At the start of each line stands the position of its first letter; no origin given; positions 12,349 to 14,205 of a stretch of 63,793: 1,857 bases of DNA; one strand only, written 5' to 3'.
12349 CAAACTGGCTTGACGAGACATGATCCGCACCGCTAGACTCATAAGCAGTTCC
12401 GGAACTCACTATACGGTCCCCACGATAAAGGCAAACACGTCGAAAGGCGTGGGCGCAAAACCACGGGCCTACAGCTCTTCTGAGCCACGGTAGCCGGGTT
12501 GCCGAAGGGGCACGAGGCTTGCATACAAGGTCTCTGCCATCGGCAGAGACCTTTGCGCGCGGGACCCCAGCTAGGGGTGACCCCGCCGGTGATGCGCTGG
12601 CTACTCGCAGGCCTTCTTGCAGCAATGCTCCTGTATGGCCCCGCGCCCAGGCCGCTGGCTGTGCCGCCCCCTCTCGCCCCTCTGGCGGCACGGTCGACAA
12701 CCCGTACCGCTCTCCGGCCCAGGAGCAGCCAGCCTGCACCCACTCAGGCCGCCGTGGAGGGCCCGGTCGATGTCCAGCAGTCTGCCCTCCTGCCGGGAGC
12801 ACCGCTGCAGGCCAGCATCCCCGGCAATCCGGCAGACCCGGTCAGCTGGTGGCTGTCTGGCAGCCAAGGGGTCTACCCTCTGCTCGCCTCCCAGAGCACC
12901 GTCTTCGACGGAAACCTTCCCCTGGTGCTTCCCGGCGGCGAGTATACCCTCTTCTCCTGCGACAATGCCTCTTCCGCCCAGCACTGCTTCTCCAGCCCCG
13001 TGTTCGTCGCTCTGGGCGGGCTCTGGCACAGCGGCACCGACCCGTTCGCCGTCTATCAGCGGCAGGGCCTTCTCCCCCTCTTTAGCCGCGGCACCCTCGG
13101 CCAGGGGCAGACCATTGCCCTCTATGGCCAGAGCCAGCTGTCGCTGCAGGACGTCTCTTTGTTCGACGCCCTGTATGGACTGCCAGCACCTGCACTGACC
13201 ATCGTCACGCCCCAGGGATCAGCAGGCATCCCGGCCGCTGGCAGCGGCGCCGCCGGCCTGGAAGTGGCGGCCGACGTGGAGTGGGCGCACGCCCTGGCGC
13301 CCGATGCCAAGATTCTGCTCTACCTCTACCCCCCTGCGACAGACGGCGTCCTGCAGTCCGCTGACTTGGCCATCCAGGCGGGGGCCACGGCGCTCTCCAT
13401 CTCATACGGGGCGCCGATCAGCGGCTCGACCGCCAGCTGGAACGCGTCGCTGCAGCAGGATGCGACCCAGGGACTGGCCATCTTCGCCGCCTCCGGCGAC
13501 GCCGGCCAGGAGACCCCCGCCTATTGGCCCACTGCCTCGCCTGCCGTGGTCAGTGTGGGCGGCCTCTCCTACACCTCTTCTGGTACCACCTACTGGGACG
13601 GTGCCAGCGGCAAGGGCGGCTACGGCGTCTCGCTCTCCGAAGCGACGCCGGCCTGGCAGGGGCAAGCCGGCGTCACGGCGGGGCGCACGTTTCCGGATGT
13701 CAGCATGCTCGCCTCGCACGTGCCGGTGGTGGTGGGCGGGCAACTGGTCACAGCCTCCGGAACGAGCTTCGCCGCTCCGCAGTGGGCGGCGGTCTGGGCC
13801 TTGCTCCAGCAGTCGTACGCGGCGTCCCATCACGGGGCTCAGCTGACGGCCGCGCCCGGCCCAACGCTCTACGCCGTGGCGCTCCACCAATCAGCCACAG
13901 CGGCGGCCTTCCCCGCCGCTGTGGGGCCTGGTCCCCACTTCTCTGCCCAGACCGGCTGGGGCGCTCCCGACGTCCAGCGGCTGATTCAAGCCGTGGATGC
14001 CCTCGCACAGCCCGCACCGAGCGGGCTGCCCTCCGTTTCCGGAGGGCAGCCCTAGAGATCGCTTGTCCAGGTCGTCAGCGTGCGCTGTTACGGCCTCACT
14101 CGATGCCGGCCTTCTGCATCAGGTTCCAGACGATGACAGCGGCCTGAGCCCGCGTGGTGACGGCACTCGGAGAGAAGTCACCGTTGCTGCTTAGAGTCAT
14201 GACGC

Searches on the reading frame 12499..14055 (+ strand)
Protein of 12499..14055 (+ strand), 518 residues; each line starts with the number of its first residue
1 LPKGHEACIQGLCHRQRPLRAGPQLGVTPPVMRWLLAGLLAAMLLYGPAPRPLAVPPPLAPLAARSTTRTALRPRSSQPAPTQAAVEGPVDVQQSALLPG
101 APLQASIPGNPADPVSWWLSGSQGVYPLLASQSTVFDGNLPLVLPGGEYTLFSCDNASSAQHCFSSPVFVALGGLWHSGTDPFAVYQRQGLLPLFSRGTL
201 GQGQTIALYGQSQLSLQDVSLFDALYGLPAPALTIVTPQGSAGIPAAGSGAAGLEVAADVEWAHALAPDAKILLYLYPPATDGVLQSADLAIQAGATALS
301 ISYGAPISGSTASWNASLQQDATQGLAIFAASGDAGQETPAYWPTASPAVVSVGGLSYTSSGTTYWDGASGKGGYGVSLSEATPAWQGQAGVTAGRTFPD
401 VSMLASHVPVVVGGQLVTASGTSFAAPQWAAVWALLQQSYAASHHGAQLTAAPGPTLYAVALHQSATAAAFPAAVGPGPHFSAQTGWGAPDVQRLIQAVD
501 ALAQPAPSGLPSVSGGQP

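Call 8: search_protein_families(library=pfam, proteins=[window:12499-14055:+], max_evalue=0.00001)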
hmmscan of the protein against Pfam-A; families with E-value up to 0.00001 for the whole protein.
window:12499-14055:+ (518 aa): 1 family
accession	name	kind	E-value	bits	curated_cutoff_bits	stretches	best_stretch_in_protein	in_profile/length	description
PF00082.27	Peptidase_S8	-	1e-07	32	21.8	1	249-444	58-260/288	Subtilase family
